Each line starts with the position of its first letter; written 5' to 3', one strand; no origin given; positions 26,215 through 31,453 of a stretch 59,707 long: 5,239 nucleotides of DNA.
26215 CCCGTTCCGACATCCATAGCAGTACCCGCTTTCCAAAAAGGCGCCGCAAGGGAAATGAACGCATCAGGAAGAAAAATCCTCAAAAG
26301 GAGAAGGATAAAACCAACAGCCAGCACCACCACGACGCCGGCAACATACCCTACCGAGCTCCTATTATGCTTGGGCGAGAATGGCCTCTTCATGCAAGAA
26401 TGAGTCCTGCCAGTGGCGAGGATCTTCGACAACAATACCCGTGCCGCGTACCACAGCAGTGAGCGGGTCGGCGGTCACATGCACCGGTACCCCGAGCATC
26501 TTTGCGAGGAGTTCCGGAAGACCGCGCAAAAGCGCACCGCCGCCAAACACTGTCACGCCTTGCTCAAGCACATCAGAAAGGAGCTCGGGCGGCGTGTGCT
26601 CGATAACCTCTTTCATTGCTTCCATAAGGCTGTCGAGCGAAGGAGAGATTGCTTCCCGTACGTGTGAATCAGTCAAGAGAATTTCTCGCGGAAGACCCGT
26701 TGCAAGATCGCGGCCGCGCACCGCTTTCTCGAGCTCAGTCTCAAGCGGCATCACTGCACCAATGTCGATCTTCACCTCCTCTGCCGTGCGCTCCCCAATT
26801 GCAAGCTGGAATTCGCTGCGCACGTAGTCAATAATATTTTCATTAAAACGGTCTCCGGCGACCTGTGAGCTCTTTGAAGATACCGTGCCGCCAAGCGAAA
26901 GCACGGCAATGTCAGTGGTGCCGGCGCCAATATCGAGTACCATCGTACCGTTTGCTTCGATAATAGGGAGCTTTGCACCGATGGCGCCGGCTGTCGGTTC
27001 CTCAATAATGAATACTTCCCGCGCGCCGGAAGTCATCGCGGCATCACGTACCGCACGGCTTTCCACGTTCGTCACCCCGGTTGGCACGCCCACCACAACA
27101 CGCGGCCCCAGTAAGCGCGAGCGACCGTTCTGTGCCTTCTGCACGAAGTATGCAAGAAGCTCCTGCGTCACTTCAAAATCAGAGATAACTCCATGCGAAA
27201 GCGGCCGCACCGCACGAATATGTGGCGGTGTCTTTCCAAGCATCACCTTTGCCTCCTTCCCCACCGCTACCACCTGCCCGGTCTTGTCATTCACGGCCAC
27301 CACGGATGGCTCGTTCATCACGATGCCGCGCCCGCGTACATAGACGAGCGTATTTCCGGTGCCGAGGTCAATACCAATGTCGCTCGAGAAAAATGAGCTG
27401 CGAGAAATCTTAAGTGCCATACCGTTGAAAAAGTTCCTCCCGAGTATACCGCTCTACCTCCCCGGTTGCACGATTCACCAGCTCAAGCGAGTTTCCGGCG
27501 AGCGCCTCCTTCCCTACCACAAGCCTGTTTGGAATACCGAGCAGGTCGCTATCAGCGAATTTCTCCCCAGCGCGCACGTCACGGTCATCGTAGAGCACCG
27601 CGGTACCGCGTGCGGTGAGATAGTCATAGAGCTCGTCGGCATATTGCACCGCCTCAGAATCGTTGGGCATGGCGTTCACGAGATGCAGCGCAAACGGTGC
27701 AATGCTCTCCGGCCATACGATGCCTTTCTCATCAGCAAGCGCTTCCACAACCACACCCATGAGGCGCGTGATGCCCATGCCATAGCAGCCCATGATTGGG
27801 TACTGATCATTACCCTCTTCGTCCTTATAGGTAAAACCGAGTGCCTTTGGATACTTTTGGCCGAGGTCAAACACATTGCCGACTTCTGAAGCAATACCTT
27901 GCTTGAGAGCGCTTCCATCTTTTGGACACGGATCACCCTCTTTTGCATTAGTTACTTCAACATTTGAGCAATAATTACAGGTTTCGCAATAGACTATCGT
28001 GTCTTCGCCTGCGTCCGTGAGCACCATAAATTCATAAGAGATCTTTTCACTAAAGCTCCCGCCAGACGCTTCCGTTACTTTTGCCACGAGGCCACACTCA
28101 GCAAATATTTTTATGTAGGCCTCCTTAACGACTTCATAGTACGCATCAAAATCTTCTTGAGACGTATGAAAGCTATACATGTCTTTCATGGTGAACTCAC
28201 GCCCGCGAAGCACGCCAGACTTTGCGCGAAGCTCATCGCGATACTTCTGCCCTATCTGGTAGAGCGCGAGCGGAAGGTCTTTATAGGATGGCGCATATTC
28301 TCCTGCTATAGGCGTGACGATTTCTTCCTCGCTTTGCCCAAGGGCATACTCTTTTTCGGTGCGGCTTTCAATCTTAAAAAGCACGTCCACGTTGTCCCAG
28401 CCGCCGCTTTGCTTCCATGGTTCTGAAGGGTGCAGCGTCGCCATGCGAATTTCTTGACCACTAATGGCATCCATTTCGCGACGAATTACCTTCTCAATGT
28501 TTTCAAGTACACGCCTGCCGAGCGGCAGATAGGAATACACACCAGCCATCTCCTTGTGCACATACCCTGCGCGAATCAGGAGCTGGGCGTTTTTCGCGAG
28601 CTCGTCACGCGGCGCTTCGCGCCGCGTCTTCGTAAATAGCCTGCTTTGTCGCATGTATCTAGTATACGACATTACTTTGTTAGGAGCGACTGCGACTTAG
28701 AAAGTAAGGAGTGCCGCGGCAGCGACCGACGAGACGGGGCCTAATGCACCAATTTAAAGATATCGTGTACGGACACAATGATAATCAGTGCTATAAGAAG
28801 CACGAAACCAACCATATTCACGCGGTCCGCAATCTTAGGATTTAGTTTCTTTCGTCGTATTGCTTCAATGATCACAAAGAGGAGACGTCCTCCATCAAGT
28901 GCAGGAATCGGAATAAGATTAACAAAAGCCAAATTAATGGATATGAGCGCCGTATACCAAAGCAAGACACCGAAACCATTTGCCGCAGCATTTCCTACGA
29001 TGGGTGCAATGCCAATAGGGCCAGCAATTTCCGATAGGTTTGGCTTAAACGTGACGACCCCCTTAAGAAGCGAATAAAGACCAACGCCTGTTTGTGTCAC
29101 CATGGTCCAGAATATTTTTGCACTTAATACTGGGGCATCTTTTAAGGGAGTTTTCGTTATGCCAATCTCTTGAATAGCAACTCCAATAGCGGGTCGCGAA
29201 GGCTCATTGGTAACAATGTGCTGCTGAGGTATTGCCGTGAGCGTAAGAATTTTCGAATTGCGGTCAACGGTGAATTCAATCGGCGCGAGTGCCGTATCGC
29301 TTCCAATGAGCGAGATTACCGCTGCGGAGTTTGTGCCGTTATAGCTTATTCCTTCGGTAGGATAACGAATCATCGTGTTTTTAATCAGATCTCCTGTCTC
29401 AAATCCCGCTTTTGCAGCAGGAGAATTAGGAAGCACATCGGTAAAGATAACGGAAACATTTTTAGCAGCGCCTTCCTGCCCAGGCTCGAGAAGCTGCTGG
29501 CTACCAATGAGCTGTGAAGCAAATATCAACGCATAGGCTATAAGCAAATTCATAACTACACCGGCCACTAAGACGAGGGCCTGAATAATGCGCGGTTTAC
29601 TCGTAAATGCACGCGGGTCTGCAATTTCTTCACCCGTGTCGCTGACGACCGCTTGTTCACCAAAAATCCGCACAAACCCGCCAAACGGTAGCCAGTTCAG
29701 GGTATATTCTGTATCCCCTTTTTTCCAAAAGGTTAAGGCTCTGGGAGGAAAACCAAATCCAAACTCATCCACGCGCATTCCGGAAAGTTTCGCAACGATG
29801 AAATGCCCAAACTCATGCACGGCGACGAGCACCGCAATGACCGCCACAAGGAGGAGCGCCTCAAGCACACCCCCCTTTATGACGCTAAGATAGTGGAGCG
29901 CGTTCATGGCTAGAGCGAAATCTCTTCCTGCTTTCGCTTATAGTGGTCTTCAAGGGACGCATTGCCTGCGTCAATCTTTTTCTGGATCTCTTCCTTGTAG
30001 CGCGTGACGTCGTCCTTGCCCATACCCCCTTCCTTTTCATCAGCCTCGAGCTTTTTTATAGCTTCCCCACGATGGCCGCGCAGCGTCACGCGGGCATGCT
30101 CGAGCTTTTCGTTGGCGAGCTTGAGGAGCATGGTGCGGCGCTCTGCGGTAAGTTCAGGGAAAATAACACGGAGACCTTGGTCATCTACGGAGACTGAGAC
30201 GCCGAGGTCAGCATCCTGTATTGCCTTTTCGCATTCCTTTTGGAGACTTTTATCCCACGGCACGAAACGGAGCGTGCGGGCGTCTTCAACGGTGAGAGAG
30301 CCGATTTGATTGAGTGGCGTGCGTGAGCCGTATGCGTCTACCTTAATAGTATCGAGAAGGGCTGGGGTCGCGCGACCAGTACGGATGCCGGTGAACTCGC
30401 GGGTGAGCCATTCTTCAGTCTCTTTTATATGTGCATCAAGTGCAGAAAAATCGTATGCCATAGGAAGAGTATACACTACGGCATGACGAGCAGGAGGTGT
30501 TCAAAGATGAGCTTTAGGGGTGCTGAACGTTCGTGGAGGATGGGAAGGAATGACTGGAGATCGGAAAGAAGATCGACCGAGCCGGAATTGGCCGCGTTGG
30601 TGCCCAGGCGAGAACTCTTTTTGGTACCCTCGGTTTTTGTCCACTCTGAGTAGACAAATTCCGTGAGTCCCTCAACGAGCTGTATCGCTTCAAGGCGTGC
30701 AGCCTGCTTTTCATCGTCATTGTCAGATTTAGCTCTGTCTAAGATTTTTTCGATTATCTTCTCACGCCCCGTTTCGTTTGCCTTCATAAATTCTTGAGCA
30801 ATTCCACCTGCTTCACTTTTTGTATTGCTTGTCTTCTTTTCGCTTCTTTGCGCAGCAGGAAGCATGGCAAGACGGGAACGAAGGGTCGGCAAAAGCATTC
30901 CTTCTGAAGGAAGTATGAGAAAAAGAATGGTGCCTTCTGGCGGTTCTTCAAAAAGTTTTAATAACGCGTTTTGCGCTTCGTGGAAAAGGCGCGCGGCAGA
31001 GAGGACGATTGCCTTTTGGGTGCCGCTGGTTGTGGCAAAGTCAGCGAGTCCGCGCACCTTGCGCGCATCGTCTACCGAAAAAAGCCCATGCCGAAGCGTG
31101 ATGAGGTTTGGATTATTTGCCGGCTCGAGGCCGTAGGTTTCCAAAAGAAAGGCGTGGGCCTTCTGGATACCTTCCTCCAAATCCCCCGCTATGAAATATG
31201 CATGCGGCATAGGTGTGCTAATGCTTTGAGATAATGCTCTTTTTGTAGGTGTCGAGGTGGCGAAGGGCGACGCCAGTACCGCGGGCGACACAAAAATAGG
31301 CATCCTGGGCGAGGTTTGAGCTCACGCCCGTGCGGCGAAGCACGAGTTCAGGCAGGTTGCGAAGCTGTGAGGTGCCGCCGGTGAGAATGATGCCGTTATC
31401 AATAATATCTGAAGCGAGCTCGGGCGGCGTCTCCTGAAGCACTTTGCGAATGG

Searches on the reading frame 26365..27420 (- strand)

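Call 65: search_protein_families(library=pfam, max_evalue=0.001, proteins=[window:26365-27420:-])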
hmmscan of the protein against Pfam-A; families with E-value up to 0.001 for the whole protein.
window:26365-27420:- (351 aa): 5 families
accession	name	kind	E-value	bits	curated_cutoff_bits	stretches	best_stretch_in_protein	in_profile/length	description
PF06723.19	MreB_Mbl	-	6.5e-131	436.5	27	1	13-336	2-324/327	MreB/Mbl protein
PF00012.26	HSP70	-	2.2e-12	46.5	20.6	1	86-233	111-263/599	Hsp70 protein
PF14450.12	FtsA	-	1.1e-11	45.7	31.8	1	160-318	1-112/127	Cell division protein FtsA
PF00022.25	Actin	-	1.5e-05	24.2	27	0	38-203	31-190/410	Actin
PF11104.14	PilM_2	-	0.00027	20.4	27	0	151-201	173-224/340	Type IV pilus assembly protein PilM;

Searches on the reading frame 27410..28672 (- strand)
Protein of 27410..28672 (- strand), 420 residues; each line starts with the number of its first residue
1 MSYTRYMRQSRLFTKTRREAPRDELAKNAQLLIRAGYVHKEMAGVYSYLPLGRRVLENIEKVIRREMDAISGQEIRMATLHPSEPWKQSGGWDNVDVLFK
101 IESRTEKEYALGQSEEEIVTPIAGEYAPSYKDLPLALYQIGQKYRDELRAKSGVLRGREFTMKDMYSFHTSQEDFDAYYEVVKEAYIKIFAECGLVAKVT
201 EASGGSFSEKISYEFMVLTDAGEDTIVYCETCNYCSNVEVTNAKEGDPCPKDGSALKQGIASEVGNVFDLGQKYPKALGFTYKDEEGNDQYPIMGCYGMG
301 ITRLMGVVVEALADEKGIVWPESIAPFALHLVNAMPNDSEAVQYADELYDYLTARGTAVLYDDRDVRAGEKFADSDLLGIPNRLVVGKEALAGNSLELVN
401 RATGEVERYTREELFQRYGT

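Call 65: search_protein_families(library=pfam, max_evalue=0.001, proteins=[window:27410-28672:-])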
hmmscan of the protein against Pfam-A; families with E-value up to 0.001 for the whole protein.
window:27410-28672:- (420 aa): 2 families
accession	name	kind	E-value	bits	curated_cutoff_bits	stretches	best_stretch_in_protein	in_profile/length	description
PF00587.30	tRNA-synt_2b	-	1.3e-31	110.4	29.3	1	99-310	1-177/179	tRNA synthetase class II core domain (G, H, P, S and T)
PF03129.25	HGTP_anticodon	-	5.5e-16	58.9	21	1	338-415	11-88/94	Anticodon binding domain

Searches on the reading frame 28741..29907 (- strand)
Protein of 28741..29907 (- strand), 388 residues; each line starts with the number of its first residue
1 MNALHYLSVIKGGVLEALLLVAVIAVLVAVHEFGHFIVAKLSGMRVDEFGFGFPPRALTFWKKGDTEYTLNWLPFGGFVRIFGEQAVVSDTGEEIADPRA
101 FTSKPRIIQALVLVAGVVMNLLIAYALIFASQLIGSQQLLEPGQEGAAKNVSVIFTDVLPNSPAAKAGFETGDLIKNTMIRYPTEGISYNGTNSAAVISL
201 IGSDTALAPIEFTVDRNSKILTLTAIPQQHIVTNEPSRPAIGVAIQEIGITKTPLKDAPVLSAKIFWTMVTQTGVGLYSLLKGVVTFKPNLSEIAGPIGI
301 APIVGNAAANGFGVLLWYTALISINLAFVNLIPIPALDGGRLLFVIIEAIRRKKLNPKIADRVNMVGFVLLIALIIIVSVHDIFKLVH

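Call 65: search_protein_families(library=pfam, max_evalue=0.001, proteins=[window:28741-29907:-])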
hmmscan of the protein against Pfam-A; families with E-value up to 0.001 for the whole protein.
window:28741-29907:- (388 aa): 2 families
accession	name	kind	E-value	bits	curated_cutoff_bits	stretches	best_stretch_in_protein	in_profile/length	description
PF02163.28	Peptidase_M50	-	2.1e-54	184.6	27.2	1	21-374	3-221/221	Peptidase family M50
PF17820.7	PDZ_6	-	0.00028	21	27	1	155-175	2-22/54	PDZ domain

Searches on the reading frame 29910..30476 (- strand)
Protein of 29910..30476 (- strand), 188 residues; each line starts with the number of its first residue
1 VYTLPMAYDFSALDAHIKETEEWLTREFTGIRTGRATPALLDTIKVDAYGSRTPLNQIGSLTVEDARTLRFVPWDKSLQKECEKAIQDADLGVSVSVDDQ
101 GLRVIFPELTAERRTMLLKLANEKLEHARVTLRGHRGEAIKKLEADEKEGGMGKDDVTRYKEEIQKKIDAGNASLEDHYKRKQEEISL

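Call 65: search_protein_families(library=pfam, max_evalue=0.001, proteins=[window:29910-30476:-])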
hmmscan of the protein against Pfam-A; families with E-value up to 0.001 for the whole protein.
window:29910-30476:- (188 aa): 1 family
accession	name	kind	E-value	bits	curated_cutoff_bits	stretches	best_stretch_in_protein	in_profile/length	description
PF01765.24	RRF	-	2e-48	164.8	29.7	1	25-186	2-163/164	Ribosome recycling factor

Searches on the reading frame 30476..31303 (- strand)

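Call 65: search_protein_families(library=pfam, max_evalue=0.001, proteins=[window:30476-31303:-])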
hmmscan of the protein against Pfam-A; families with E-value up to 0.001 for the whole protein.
window:30476-31303:- (275 aa): 1 family
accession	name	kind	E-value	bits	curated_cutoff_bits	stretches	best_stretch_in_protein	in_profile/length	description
PF13177.12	DNA_pol3_delta2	-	3.5e-14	53.5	27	1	72-148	78-155/161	DNA polymerase III, delta subunit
